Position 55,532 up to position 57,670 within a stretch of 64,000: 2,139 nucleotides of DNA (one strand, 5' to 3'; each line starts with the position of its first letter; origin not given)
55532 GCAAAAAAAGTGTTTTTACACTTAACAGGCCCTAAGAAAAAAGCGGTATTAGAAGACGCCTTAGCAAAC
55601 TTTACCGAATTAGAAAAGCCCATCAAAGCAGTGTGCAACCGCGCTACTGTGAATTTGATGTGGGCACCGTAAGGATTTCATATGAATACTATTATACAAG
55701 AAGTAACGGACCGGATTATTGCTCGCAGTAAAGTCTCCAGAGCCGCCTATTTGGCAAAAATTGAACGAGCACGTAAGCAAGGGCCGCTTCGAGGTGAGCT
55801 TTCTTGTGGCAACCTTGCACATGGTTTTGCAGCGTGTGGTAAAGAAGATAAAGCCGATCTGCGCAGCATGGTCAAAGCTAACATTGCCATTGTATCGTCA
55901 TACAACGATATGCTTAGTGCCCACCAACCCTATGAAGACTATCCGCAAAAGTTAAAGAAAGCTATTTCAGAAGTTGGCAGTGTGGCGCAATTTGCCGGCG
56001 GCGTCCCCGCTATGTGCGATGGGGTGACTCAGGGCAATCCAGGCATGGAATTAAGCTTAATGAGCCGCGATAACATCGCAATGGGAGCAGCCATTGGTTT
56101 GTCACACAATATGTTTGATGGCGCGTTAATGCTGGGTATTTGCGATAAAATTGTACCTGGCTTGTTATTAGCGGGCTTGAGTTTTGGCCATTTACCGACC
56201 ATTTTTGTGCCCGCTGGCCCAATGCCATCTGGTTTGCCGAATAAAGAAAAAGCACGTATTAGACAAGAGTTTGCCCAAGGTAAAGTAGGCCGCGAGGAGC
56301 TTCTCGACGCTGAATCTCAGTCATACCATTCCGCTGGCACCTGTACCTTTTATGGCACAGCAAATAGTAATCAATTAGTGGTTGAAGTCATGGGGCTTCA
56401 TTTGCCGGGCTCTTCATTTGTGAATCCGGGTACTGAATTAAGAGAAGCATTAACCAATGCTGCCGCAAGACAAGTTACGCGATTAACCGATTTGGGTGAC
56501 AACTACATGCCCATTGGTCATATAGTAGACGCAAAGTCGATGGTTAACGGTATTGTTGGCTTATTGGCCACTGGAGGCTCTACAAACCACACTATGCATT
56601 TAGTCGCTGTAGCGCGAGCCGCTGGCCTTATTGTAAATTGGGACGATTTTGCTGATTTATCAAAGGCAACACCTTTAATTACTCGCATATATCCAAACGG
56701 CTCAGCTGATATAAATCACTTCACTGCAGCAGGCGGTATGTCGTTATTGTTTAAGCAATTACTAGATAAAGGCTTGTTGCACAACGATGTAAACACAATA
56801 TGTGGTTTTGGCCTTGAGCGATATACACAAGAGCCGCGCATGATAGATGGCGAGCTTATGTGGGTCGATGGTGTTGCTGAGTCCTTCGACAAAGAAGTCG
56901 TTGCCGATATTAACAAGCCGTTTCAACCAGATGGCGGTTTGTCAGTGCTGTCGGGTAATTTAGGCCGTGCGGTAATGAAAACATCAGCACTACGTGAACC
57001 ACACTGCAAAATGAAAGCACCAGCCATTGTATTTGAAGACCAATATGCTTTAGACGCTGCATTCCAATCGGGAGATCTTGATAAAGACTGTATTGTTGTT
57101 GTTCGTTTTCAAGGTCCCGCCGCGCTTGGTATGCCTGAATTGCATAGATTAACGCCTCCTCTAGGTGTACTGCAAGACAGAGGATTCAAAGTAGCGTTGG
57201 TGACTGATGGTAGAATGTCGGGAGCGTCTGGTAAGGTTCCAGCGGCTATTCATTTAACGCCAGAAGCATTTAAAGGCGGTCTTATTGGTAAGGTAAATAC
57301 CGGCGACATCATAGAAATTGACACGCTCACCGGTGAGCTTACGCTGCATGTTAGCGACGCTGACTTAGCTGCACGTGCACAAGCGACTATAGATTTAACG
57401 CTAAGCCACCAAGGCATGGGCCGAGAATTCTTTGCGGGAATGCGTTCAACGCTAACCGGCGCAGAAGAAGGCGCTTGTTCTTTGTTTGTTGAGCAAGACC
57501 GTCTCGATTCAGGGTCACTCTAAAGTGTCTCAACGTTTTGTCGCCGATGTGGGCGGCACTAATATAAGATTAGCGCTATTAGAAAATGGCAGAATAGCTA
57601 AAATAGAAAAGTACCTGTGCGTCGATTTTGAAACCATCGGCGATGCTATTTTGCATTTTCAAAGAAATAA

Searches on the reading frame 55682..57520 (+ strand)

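Call 52: search_protein_families(library=pfam, proteins=[window:55682-57520:+])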
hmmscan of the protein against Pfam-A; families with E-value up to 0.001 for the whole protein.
window:55682-57520:+ (613 aa): 2 families
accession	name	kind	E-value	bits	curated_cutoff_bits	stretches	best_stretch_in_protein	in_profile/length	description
PF00920.27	ILVD_EDD_N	-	7.5e-98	328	27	1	65-378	1-313/316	Dihydroxy-acid/6-phosphogluconate dehydratase N-terminal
PF24877.1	ILV_EDD_C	-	7.4e-53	179.2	27.7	1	405-598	1-191/191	Dihydroxy-acid/6-phosphogluconate dehydratase C-terminal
